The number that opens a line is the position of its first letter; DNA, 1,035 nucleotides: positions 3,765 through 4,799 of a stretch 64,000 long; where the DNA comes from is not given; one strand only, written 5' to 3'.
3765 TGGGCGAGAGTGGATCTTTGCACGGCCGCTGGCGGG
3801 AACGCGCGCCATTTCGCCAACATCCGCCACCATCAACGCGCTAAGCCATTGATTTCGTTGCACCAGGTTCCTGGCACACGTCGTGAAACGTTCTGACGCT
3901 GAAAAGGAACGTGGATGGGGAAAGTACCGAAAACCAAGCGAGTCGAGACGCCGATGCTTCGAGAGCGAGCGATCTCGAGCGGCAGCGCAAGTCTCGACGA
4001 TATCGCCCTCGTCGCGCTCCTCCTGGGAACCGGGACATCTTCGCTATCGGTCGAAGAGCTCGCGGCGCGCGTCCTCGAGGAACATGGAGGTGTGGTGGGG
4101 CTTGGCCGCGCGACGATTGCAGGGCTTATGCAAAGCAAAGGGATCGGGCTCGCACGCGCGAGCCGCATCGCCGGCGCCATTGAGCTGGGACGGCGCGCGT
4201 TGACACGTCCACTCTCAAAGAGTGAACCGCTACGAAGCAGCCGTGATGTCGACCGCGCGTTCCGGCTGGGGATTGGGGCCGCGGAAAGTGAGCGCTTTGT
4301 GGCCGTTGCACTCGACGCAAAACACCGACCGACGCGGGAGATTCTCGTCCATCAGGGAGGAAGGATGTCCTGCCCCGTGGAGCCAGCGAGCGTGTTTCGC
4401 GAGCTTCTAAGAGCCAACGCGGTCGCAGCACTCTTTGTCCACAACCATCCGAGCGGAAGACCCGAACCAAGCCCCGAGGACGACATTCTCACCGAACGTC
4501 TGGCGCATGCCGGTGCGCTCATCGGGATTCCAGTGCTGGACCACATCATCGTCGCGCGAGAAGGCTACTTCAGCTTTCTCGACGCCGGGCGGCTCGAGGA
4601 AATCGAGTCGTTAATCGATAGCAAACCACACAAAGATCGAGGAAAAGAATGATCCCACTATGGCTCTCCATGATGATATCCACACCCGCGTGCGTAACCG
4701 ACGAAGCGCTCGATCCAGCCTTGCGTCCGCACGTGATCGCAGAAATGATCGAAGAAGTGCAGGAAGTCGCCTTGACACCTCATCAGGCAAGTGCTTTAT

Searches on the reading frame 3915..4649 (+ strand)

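Call 76: search_protein_families(library=pfam, proteins=[window:3915-4649:+], max_evalue=0.001)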
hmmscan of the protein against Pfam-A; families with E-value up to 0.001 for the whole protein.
window:3915-4649:+ (245 aa): 2 families
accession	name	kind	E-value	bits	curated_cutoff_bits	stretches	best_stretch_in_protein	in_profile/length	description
PF04002.20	RadC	-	3.5e-33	114.6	22.1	1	107-224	2-119/121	RadC-like JAB domain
PF20582.4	UPF0758_N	-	6.3e-14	52.3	27.1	1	16-82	11-76/77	UPF0758 N-terminal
